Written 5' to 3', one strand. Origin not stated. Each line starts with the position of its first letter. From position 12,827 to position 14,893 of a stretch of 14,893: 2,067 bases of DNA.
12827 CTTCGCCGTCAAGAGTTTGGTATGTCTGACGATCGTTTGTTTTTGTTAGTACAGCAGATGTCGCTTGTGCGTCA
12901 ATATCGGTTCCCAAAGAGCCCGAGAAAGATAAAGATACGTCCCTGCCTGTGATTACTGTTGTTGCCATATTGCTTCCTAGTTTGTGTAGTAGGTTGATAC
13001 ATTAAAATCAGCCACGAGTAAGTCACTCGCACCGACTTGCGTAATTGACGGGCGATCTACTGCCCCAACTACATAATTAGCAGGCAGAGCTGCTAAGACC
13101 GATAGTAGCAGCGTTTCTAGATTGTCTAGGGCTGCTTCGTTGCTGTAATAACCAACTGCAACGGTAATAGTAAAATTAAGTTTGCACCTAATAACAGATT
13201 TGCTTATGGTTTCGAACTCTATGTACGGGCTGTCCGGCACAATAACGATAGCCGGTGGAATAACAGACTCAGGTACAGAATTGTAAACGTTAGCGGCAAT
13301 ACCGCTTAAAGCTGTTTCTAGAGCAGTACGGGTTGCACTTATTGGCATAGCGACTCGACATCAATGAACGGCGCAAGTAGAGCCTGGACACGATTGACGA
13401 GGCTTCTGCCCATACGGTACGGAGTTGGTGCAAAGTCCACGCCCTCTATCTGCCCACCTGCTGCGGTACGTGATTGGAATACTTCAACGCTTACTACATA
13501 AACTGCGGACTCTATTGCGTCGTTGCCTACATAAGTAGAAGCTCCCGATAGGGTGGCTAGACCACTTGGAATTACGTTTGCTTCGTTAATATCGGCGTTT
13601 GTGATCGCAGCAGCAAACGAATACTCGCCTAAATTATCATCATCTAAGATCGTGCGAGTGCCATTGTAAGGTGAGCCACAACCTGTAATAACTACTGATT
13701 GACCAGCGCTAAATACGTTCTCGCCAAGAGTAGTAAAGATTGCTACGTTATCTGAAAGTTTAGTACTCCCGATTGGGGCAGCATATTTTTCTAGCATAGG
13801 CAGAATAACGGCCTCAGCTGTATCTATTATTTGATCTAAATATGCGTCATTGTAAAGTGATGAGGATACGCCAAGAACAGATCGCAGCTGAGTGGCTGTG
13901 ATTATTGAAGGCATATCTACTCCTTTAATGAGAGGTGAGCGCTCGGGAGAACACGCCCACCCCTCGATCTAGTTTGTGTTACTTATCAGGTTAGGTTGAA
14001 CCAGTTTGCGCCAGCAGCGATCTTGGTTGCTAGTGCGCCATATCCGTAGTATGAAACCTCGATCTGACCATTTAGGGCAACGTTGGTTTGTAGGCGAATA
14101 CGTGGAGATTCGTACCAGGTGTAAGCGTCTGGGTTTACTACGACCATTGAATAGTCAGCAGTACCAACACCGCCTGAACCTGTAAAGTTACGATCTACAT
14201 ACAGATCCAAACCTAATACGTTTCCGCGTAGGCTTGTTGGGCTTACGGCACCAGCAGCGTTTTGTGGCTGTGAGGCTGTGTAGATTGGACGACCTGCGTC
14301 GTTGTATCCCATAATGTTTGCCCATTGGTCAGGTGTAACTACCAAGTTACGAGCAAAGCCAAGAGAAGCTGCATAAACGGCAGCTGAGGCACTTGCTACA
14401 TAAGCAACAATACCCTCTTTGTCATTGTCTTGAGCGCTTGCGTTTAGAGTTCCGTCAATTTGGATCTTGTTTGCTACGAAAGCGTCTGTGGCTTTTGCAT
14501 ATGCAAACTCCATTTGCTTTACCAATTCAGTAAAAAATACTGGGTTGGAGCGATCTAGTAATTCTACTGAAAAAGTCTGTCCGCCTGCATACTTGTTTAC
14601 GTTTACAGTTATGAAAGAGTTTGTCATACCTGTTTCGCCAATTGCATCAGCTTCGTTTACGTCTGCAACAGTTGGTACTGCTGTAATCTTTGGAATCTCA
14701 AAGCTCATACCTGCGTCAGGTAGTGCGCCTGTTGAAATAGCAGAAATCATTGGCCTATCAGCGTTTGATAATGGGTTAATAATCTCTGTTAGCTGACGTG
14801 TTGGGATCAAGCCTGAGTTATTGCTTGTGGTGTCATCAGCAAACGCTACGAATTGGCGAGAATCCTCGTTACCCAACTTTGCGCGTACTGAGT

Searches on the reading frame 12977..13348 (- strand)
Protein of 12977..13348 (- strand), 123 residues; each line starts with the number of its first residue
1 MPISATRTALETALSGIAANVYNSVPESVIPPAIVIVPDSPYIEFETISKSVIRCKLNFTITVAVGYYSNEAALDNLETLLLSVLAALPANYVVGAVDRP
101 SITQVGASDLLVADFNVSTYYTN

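Call 10: search_protein_families(library=phrogs, proteins=[window:12977-13348:-], max_evalue=0.001)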
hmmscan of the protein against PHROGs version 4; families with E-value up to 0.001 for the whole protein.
window:12977-13348:- (123 aa): 2 families
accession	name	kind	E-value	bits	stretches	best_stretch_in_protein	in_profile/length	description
phrog_22278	-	tail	2e-06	28.7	1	14-118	17-119/126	minor tail protein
phrog_17840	-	connector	0.00019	22.3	1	3-97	4-102/138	tail terminator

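Call 59: search_protein_families(library=pfam, proteins=[window:12977-13348:-], max_evalue=0.1)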
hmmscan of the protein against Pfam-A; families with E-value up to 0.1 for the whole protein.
window:12977-13348:- (123 aa): 0 families

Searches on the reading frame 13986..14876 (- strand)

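Call 10: search_protein_families(library=phrogs, proteins=[window:13986-14876:-], max_evalue=0.001)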
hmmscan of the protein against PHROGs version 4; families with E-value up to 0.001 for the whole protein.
window:13986-14876:- (296 aa): 2 families
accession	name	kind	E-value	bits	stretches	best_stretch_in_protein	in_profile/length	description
phrog_2263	-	head and packaging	1e-28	101.5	1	7-292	261-540/551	major head protein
phrog_10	-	head and packaging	2.3e-10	41.1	1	13-248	358-591/752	major head protein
